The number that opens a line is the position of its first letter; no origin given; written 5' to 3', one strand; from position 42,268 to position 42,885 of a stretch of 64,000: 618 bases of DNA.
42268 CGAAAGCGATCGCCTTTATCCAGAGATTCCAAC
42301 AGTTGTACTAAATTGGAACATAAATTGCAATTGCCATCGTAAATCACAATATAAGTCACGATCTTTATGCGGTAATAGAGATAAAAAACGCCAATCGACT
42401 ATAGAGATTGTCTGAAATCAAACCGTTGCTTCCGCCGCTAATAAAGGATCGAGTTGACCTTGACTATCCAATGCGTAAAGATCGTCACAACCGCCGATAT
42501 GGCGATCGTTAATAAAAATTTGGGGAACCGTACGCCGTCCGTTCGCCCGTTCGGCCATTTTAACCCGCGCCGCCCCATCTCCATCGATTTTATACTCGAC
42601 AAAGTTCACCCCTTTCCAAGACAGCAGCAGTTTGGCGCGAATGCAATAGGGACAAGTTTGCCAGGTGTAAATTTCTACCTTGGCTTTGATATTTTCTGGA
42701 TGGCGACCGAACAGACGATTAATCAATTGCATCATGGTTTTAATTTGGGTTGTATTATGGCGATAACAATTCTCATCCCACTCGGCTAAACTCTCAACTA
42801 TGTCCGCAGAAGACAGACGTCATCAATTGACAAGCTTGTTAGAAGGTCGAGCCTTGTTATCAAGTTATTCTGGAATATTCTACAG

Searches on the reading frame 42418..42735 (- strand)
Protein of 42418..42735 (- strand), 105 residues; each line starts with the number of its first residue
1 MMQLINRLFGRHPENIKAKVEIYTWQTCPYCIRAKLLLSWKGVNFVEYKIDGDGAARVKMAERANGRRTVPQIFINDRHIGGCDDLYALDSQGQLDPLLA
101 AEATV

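Call 14: search_protein_families(library=pfam, proteins=[window:42418-42735:-])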
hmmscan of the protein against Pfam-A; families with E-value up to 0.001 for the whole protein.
window:42418-42735:- (105 aa): 3 families
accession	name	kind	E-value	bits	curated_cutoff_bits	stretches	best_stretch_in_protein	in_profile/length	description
PF00462.30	Glutaredoxin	-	4.7e-21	75.2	22.9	1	20-80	1-60/60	Glutaredoxin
PF13417.12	GST_N_3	-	7.9e-07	29.8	22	1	23-85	2-62/75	Glutathione S-transferase, N-terminal domain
PF13409.12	GST_N_2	-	2.6e-06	28.4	25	1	27-79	1-56/70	Glutathione S-transferase, N-terminal domain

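Call 46: find_encoding_contigs(protein=window:42418-42735:-, flank=3000, max_places=10)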
Protein window:42418-42735:- (105 aa): 5 contigs read that carry it; 4 places shown.
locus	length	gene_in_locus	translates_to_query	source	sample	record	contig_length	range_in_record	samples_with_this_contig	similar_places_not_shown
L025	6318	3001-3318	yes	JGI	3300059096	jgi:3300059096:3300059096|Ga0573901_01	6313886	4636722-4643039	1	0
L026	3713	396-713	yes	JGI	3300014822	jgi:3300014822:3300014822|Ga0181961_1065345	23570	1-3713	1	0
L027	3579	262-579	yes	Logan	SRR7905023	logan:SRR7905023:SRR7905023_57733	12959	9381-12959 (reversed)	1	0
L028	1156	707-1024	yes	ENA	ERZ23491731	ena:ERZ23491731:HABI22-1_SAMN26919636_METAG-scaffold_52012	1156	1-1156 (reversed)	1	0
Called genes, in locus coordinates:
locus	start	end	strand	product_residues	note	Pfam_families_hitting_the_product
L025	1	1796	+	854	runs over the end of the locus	PF00515:TPR_1 (faint), PF07719:TPR_2 (faint), PF13181:TPR_8 (faint), PF13374:TPR_10 (faint), PF17874:TPR_MalT (faint), PF13424:TPR_12 (weak), PF12770:CHAT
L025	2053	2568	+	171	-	PF21088:MS_channel_1st, PF00924:MS_channel_2nd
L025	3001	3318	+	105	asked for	PF00462:Glutaredoxin, PF13417:GST_N_3 (weak), PF13409:GST_N_2 (weak)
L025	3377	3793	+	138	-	PF04134:DCC1-like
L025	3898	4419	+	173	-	PF00383:dCMP_cyt_deam_1, PF14437:MafB19-deam, PF14439:Bd3614-deam (weak)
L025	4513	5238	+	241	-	PF01553:Acyltransferase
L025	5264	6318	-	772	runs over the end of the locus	PF00082:Peptidase_S8, PF01483:P_proprotein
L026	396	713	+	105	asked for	PF00462:Glutaredoxin, PF13417:GST_N_3 (weak), PF13409:GST_N_2 (weak)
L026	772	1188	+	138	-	PF04134:DCC1-like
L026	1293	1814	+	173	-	PF00383:dCMP_cyt_deam_1, PF14437:MafB19-deam, PF14439:Bd3614-deam (weak)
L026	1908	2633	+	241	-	PF01553:Acyltransferase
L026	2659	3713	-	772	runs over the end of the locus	PF00082:Peptidase_S8, PF01483:P_proprotein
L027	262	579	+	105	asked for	PF00462:Glutaredoxin, PF13417:GST_N_3 (weak), PF13409:GST_N_2 (weak)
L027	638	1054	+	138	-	PF04134:DCC1-like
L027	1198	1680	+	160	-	PF00383:dCMP_cyt_deam_1, PF14437:MafB19-deam, PF14439:Bd3614-deam (weak)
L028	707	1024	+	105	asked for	PF00462:Glutaredoxin, PF13417:GST_N_3 (weak), PF13409:GST_N_2 (weak)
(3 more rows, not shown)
